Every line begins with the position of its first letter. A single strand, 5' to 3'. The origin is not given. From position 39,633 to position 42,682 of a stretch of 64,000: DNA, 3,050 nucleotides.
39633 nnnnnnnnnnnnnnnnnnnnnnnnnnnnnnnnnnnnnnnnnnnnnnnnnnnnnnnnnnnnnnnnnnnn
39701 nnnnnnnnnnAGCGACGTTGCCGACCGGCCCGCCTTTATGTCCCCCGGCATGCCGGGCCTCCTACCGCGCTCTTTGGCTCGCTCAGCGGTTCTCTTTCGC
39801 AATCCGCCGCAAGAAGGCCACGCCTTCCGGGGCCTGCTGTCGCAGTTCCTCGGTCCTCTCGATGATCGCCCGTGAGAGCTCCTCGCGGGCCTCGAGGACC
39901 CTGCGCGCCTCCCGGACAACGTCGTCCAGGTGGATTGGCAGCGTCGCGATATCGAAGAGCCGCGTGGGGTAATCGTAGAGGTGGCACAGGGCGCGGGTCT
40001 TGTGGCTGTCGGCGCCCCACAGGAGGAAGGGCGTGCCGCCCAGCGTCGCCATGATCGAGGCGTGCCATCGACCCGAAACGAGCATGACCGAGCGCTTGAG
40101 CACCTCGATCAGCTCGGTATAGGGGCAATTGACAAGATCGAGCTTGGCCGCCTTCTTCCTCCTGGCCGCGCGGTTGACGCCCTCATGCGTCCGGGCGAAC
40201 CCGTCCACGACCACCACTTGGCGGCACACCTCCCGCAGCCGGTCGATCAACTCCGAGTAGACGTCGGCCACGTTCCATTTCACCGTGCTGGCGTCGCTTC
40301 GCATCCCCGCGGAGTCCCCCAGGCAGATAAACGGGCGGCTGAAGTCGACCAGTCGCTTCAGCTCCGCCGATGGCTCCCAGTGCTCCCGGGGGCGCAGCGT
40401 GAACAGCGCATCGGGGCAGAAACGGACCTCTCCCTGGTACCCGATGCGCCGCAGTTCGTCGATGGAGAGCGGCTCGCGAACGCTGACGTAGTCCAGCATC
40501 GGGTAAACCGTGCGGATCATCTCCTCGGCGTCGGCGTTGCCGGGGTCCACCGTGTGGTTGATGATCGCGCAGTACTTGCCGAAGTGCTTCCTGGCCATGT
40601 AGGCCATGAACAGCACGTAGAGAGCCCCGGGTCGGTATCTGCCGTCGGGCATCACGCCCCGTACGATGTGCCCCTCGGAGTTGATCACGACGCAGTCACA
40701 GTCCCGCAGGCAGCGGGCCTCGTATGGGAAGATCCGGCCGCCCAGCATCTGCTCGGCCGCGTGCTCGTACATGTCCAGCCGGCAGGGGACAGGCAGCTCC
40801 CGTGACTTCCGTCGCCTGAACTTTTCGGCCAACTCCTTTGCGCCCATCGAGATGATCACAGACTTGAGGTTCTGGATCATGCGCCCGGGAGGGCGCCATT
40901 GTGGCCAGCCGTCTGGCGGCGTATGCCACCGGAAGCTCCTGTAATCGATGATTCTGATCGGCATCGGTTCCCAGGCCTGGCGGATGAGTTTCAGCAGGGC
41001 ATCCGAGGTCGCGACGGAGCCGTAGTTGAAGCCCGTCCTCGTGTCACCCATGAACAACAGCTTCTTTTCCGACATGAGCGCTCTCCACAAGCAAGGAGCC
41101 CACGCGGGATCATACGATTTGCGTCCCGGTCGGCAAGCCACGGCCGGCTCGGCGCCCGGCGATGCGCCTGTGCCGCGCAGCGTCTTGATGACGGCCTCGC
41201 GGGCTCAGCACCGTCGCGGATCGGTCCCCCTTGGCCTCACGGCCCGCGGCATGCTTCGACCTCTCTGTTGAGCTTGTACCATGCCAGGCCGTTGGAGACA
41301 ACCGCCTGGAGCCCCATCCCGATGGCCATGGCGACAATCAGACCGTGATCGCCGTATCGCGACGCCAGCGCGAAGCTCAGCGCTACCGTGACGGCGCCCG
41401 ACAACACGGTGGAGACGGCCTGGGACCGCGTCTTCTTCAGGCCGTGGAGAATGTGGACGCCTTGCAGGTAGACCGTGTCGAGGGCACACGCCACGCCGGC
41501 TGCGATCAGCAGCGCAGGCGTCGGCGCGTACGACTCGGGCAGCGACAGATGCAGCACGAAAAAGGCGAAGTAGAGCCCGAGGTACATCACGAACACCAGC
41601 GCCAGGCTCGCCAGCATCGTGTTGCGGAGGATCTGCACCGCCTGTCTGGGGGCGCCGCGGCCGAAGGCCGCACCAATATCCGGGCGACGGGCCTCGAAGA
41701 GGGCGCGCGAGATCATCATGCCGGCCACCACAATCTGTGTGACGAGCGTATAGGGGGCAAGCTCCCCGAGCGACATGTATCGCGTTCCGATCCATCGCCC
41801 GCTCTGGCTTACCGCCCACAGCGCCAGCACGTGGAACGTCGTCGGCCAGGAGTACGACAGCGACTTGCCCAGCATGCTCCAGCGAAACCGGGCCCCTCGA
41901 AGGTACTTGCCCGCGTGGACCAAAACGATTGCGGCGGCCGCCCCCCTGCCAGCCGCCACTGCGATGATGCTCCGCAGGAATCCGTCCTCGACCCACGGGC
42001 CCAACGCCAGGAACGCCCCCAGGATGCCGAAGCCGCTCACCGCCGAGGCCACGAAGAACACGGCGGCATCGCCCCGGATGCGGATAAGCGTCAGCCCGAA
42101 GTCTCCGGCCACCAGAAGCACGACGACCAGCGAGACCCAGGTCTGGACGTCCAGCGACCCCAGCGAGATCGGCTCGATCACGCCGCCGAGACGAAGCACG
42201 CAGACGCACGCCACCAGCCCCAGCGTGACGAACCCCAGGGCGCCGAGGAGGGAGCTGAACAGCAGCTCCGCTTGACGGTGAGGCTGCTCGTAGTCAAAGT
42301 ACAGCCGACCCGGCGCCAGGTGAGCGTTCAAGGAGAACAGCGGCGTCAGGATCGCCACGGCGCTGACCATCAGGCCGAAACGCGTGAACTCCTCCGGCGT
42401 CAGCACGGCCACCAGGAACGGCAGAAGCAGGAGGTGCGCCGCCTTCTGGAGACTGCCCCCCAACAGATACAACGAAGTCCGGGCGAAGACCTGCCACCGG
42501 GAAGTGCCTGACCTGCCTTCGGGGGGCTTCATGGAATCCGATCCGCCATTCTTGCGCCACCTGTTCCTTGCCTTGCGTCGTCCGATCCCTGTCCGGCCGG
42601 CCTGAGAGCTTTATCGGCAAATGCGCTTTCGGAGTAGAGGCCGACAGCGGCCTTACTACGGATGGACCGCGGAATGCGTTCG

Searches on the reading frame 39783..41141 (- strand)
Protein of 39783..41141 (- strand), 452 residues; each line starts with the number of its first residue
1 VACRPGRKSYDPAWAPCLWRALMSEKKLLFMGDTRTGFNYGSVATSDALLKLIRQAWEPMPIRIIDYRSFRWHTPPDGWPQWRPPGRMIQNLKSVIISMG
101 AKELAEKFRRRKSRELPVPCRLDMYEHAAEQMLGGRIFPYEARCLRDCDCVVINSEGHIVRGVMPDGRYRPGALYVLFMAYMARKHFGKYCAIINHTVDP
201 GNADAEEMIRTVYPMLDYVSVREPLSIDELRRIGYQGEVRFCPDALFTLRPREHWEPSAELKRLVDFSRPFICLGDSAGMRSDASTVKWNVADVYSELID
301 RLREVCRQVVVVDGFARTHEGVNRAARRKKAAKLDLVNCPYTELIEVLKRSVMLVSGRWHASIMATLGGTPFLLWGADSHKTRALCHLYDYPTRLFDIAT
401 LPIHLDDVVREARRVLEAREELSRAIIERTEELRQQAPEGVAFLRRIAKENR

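Call 59: search_protein_families(library=pfam, proteins=[window:39783-41141:-], max_evalue=0.000001)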
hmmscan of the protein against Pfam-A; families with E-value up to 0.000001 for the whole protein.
window:39783-41141:- (452 aa): 1 family
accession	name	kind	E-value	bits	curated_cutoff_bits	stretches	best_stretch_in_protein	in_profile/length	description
PF04230.19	PS_pyruv_trans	-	4.2e-16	60.1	25.3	1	39-373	1-274/280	Polysaccharide pyruvyl transferase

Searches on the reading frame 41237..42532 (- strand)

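Call 59: search_protein_families(library=pfam, proteins=[window:41237-42532:-], max_evalue=0.000001)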
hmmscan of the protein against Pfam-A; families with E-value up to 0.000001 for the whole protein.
window:41237-42532:- (431 aa): 1 family
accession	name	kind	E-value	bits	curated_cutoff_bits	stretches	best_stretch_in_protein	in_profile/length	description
PF01943.22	Polysacc_synt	-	1.7e-07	31.4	28.2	0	19-274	5-257/274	Polysaccharide biosynthesis protein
